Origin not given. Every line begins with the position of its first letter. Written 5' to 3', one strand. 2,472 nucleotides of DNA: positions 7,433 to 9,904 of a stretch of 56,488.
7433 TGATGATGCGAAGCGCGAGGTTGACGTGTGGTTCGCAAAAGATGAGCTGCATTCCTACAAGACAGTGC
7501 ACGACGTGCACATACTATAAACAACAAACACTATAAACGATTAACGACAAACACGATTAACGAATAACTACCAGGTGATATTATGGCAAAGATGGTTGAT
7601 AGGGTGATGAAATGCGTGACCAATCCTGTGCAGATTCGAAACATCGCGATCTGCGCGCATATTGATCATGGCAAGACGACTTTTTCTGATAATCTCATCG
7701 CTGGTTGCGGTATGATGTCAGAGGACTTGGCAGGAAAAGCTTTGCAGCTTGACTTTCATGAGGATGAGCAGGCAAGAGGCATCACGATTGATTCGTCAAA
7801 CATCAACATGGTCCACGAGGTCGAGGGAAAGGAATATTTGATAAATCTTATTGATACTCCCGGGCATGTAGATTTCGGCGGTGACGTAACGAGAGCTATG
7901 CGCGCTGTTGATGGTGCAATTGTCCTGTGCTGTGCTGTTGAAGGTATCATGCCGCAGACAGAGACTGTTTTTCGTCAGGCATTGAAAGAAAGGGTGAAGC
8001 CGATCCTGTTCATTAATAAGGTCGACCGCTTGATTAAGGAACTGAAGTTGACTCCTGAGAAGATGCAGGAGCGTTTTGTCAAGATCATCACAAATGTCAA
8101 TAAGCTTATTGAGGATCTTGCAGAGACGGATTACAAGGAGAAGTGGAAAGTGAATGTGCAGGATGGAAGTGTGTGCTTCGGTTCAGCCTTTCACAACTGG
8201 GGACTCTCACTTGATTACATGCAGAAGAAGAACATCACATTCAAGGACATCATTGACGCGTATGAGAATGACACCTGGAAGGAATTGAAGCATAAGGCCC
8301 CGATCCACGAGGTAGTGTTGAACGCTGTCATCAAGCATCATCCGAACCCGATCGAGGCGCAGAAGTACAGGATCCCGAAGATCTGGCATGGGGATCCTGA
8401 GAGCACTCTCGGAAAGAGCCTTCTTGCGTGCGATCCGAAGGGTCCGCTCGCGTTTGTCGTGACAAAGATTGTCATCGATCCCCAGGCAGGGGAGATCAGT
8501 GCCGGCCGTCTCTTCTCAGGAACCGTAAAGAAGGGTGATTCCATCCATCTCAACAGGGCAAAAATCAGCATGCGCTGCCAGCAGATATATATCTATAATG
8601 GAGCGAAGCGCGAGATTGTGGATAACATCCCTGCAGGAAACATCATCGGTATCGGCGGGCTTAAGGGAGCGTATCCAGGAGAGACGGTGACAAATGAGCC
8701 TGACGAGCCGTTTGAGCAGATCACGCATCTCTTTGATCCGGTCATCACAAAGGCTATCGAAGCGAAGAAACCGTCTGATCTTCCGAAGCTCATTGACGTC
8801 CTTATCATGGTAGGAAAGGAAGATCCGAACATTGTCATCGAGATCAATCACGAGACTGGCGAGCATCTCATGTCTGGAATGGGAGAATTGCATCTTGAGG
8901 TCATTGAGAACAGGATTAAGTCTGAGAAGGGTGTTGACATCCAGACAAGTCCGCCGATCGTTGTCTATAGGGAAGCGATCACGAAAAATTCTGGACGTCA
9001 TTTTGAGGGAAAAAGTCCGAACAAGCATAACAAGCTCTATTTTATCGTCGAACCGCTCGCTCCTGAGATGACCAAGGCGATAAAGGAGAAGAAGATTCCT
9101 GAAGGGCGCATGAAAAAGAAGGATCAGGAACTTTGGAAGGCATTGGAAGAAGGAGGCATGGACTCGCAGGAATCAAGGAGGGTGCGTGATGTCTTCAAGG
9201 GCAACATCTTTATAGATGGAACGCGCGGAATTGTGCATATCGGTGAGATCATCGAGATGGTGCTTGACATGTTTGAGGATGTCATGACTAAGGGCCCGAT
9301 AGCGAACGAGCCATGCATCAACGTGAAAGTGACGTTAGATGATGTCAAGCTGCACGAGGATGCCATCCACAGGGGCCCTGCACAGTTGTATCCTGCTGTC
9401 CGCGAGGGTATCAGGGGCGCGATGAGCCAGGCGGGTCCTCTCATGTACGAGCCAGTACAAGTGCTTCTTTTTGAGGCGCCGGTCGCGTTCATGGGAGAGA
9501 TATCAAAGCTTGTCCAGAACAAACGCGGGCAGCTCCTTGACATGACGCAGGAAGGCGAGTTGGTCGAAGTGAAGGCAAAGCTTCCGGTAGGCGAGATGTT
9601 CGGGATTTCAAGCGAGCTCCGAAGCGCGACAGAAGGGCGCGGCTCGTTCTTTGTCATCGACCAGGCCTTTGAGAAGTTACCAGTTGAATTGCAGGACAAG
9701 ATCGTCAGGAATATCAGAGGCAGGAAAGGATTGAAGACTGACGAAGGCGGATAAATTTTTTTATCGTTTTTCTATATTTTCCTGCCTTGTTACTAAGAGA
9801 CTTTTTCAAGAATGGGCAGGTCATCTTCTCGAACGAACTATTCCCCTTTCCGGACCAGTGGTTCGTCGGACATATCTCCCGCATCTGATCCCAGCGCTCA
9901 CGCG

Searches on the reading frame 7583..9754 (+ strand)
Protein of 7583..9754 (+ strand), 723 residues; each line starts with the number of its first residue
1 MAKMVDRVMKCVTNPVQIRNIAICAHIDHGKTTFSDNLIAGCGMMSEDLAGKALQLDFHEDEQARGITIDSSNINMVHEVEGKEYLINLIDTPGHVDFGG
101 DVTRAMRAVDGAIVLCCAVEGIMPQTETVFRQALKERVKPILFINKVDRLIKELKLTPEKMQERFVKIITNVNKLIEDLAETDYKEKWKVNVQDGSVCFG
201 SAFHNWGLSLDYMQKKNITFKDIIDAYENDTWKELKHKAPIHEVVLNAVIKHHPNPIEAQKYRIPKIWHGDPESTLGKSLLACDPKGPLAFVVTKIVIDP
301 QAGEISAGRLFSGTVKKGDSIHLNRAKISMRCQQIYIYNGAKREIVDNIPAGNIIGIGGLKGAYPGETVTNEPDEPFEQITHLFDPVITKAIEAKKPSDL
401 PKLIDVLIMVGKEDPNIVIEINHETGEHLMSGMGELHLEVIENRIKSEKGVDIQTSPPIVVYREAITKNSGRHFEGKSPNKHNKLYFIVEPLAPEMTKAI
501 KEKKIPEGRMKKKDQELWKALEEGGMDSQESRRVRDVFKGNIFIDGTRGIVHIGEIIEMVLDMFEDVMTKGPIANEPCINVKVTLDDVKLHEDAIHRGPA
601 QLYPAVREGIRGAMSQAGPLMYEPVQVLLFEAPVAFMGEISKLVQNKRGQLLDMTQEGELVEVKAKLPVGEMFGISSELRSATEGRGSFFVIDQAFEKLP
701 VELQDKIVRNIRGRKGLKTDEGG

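Call 10: search_protein_families(library=pfam, proteins=[window:7583-9754:+], max_evalue=0.01)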
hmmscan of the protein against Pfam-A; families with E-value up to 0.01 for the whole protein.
window:7583-9754:+ (723 aa): 7 families
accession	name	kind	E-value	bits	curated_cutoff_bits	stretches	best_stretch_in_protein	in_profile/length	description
PF00009.33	GTP_EFTU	-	5.1e-56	189.7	26.5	1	17-234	2-177/188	Elongation factor Tu GTP binding domain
PF03764.24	EFG_IV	-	6.8e-21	74.7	24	1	521-617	21-120/121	Elongation factor G, domain IV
PF14492.12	EFG_III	-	4.8e-20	71.8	27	1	385-456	3-74/75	Elongation Factor G, domain III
PF00679.30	EFG_C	-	2.5e-18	66.3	27.9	1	621-706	2-88/89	Elongation factor G C-terminus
PF03144.31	GTP_EFTU_D2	-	2.4e-11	44.4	30.3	1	303-370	1-73/73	Elongation factor Tu domain 2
PF22042.2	EF-G_D2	-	1.5e-10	41.5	27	1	290-369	3-81/84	Elongation factor G domain 2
PF16658.11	RF3_C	-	0.0051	17.1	40.1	0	384-467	7-90/132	Class II release factor RF3, C-terminal domain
